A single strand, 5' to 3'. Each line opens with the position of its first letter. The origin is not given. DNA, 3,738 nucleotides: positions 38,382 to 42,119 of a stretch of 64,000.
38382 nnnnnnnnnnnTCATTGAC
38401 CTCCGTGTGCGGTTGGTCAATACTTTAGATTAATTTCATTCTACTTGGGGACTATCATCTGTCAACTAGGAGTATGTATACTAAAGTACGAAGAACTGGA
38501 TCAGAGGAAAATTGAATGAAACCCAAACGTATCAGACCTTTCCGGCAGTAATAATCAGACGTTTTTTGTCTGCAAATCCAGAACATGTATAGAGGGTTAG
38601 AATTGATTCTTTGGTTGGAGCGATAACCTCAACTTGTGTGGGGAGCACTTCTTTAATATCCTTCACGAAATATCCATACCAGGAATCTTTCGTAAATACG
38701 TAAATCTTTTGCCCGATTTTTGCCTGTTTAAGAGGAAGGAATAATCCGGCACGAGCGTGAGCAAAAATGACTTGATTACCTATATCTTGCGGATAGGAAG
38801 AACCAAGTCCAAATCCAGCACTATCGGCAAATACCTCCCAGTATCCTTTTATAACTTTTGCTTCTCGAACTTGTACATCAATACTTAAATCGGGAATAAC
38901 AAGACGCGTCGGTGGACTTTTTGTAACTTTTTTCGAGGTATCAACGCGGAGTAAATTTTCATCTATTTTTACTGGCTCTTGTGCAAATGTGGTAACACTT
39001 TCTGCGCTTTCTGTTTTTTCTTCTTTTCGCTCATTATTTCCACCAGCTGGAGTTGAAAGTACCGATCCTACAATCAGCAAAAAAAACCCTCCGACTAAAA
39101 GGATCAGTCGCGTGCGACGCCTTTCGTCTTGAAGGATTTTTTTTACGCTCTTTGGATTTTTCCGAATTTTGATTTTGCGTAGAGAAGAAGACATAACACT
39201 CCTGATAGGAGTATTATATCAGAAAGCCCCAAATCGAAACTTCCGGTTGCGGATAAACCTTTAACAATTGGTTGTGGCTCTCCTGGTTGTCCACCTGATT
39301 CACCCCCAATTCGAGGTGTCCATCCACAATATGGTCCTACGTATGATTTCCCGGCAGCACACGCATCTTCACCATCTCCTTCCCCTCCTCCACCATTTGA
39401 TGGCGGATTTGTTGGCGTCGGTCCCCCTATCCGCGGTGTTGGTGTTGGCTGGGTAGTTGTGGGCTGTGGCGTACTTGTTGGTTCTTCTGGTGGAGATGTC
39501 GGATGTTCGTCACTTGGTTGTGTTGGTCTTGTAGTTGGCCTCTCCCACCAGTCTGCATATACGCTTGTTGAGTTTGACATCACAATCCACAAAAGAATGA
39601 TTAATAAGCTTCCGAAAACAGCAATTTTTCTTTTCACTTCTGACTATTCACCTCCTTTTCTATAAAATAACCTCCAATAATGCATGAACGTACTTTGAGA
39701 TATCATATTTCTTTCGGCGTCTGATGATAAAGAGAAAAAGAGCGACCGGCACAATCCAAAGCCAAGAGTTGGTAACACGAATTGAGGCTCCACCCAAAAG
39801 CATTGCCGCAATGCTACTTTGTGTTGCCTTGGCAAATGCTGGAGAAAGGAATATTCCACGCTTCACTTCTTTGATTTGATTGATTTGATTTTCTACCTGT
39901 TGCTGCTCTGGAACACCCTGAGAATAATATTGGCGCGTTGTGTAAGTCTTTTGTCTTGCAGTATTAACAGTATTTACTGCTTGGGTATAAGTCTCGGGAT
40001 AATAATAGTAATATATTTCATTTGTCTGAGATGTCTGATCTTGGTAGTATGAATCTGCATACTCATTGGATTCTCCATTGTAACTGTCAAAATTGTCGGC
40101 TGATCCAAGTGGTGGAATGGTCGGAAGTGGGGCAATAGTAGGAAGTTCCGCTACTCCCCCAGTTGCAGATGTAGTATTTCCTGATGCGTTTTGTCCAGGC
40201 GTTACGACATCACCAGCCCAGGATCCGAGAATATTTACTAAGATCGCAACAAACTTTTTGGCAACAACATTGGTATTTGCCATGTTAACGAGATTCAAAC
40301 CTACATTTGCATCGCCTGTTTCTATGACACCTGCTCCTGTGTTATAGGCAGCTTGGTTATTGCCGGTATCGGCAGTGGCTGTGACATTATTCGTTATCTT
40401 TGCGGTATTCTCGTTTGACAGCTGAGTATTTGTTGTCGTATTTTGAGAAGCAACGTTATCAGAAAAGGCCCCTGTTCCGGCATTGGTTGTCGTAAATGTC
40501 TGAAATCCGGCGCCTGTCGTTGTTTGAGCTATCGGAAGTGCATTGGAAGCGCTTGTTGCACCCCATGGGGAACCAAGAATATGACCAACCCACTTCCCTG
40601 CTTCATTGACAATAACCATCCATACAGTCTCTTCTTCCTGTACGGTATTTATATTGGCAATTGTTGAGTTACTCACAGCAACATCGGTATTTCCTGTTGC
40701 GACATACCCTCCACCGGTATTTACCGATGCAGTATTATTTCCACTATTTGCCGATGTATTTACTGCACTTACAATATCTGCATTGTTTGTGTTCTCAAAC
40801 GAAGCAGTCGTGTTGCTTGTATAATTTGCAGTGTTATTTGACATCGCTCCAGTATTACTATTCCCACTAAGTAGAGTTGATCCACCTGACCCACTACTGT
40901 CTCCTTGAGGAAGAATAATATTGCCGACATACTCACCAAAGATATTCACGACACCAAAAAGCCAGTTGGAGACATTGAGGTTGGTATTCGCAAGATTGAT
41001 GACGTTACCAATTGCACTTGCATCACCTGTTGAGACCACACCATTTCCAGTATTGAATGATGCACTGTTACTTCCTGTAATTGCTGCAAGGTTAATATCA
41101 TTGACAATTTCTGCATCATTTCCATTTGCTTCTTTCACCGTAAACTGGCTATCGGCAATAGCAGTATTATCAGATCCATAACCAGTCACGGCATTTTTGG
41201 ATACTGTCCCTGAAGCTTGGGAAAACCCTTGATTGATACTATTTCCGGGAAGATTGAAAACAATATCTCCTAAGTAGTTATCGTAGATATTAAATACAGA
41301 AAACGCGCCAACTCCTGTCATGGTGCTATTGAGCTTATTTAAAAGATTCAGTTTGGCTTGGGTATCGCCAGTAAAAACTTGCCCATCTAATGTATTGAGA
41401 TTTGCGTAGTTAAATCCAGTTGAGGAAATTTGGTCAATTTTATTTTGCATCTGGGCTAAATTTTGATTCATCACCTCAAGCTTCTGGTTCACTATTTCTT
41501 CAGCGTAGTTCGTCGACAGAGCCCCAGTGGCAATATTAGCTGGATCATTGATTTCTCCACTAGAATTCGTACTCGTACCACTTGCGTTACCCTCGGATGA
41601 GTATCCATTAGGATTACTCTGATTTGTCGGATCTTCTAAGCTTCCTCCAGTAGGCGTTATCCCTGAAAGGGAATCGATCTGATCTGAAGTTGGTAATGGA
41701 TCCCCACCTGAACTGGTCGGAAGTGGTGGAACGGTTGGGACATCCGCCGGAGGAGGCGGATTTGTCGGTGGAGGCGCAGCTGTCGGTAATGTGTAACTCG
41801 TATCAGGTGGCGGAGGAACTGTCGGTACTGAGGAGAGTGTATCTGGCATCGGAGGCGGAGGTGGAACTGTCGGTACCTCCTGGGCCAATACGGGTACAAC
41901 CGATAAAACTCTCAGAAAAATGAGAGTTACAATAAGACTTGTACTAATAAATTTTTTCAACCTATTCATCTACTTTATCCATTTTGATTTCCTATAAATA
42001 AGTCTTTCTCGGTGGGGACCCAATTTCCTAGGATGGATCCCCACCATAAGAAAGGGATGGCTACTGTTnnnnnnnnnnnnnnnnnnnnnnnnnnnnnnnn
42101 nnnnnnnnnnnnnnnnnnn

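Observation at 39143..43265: Paralogous family of secreted Asn/Thr-rich tandem-repeat proteins co-encoded with a sortase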

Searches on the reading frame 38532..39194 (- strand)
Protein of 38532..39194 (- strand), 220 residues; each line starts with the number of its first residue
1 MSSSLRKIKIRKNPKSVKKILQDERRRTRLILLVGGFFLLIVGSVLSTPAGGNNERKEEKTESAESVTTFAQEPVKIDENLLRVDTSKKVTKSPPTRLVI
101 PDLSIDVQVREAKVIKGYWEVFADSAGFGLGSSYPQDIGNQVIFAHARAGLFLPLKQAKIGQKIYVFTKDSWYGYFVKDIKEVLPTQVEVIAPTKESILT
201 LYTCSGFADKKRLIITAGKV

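Call 3: search_protein_families(library=pfam, proteins=[window:38532-39194:-], max_evalue=1)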
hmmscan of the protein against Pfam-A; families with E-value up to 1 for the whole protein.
window:38532-39194:- (220 aa): 1 family
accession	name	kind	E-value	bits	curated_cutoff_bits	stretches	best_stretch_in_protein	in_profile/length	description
PF04203.18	Sortase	-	3.4e-19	69.3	26.6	1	98-218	1-123/125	Sortase domain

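Call 4: search_protein_families(library=ncbifam, proteins=[window:38532-39194:-], max_evalue=1)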
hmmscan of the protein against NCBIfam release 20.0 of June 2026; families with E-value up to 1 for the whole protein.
window:38532-39194:- (220 aa): 8 families
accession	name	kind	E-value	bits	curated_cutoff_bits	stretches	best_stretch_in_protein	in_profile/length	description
NF033747.1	class_E_sortase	subfamily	3.6e-12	46.6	160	1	55-217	33-203/211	class E sortase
NF058671.1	sortase_SrtD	exception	1.3e-11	44.5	140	1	37-207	3-171/187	class D sortase, LPxTATN-specific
TIGR01076.1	sortase_fam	subfamily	2.1e-10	40.6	39.35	1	125-217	26-125/136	sortase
NF033745.1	class_C_sortase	subfamily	1.4e-09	38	160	1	63-217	62-218/220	class C sortase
NF033746.1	class_D_sortase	subfamily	1e-07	31.9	165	1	109-208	19-118/135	class D sortase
NF033748.1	class_F_sortase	subfamily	2.1e-05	24.2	166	1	87-211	3-140/155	class F sortase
TIGR03784.1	marine_sortase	equivalog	0.0007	19.3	158.25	1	120-209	72-161/174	class GN sortase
TIGR03064.1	sortase_srtB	equivalog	0.027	13.8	153.75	1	167-215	187-235/235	class B sortase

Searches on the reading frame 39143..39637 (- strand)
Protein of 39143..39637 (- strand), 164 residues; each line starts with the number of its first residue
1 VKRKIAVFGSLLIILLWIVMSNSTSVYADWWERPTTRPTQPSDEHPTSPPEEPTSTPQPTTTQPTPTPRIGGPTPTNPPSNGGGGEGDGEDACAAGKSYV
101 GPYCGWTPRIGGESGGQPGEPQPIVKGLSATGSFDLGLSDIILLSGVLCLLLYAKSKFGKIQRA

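Call 3: search_protein_families(library=pfam, proteins=[window:39143-39637:-], max_evalue=1)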
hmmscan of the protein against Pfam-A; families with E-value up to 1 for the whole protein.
window:39143-39637:- (164 aa): 0 families

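Call 4: search_protein_families(library=ncbifam, proteins=[window:39143-39637:-], max_evalue=1)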
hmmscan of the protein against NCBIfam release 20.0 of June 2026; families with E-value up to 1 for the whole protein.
window:39143-39637:- (164 aa): 0 families

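Call 84: find_homologous_proteins(query=window:39143-39637:-, max_evalue=0.001)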
Query window:39143-39637:- (164 aa): 66 proteins with E <= 0.001 among 274 candidates.
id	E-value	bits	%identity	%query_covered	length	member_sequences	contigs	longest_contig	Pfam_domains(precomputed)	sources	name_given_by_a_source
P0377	6.6e-92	324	100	88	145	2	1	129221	-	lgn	-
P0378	2.3e-58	215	57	99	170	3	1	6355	-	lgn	-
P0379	5.6e-51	191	56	96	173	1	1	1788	-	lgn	-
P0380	3.1e-38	149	47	99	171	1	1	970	-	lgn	-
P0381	9.1e-38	148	44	99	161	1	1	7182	-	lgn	-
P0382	7.1e-37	145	50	95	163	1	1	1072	-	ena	-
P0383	1.5e-36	144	50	96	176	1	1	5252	-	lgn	-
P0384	2.1e-36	143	48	96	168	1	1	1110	-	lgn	-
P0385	4.3e-36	142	45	100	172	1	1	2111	-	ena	-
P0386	1.1e-35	141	48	96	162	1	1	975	-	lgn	-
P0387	2.7e-35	140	48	97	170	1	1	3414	-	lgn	-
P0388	2.9e-35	139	48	97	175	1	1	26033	-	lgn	-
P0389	1.8e-34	137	48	99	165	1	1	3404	-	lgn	-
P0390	1.9e-34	137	50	95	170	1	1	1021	-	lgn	-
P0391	2.9e-34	136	47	99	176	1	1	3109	-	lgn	-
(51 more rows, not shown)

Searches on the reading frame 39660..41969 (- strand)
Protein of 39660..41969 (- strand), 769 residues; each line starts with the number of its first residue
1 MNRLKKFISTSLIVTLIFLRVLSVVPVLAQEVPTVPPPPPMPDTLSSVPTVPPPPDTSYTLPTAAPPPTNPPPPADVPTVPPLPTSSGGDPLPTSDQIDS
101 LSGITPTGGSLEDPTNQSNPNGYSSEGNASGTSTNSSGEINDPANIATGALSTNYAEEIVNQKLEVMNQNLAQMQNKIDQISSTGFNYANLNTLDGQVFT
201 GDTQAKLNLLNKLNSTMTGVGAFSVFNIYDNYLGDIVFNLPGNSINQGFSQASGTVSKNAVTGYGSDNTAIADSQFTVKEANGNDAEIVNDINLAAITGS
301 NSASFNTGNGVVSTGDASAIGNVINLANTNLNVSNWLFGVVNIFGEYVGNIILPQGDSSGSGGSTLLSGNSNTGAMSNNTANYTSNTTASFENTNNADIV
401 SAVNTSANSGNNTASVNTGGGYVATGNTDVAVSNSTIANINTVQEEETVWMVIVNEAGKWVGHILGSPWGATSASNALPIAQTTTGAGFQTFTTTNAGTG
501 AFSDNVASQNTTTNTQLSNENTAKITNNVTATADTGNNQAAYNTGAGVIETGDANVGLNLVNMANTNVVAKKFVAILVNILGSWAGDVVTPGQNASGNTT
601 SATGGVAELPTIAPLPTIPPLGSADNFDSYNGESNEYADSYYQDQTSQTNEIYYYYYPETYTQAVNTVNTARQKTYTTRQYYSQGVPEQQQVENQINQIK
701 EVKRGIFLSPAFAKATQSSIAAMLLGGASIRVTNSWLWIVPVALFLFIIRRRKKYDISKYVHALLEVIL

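Call 3: search_protein_families(library=pfam, proteins=[window:39660-41969:-], max_evalue=1)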
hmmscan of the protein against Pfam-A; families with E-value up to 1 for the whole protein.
window:39660-41969:- (769 aa): 1 family
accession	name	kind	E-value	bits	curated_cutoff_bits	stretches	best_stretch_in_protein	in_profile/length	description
PF19176.5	DUF5858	-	0.15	12.4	27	1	151-175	14-38/61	Family of unknown function (DUF5858)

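Call 4: search_protein_families(library=ncbifam, proteins=[window:39660-41969:-], max_evalue=1)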
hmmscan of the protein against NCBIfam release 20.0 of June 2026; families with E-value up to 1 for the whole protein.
window:39660-41969:- (769 aa): 0 families

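Call 11: find_homologous_proteins(query=window:39660-41969:-, max_evalue=0.001)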
Query window:39660-41969:- (769 aa): 132 proteins with E <= 0.001 among 8000 candidates; the best 120 are listed.
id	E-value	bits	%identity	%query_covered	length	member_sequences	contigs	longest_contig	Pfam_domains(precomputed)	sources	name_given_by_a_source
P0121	0.0e+0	1655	100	100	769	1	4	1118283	-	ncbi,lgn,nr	ncbi:hypothetical protein HYW55_03615 [Candidatus Gottesmanbacteria bacterium]|nr:hypothetical prote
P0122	1.3e-298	1011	64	90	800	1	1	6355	-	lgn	-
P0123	6.3e-286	969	63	100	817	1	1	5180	-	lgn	-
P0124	7.0e-231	787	54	100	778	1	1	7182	-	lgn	-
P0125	1.2e-228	779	53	100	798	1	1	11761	-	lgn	-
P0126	8.3e-218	744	54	91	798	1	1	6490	-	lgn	-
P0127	1.2e-216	740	51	100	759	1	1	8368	-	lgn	-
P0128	1.3e-216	740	51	95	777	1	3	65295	-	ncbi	-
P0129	1.3e-212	726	51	100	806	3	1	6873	-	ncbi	-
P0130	1.3e-211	723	54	87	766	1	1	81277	-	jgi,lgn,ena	-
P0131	1.5e-210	720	49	100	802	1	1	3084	-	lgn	-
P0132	2.9e-209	715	51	100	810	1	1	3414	-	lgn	-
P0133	8.8e-209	714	51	97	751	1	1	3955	-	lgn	-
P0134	4.7e-208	711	55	86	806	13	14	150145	-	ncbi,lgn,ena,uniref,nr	ncbi:hypothetical protein A2781_04230 [Candidatus Gottesmanbacteria bacterium RIFCSPHIGHO2_01_FULL_4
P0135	3.7e-207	708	50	100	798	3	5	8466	-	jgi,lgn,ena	jgi:hypothetical protein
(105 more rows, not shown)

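Call 46: predict_structure(alignment_id=A2)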
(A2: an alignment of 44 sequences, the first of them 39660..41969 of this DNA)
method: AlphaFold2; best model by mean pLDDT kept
length: 769 residues; sequences in the alignment: 44
mean_pLDDT: 59.0   pTM: 0.45
mean pLDDT of the five models: 59.0, 58.7, 56.5, 55.1, 50.2
residues with pLDDT >= 90: 86; 70-90: 152; 50-70: 190; < 50: 341
segments of 3 or more residues with pLDDT < 50: 22-32, 41-45, 47-51, 59-64, 68-70, 75-141, 160-168, 242-255, 272-281, 357-366, 374-381, 383-391, 457-517, 594-648, 652-656, 685-712, 714-719, 721-731, 767-769
pLDDT, mean of each block of 10 residues (from residue 1): 74 71 44 55 44 49 49 45 37 35 32 37 34 39 53 51 47 83 93 95 81 73 66 71 37 42 52 42 73 93 96 91 79 74 74 60 45 49 46 68 86 93 88 69 68 54 39 29 31 39 43 50 85 94 96 84 76 74 73 48 40 34 38 38 44 50 64 67 50 41 40 49 45 60 66 61 52
secondary structure, 60 per line:
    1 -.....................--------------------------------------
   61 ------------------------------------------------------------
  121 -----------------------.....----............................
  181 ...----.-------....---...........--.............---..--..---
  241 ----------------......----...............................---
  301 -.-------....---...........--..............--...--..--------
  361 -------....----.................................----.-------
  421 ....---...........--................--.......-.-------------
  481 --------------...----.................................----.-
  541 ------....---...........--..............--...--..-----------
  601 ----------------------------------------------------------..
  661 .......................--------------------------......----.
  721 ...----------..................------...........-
elements in order (helices of 4 or more, strands of 3 or more residues): H2-22 E144-148 E153-183 E196-199 E203-213 E216-228 E257-262 E267-297 E310-313 E317-327 E330-343 E346-348 E368-371 E376-408 E421-424 E428-438 E441-456 E459-465 E495-497 E502-534 E547-550 E554-564 E567-580 E583-585 H659-683 H710-715 H720-723 H734-751 H758-768
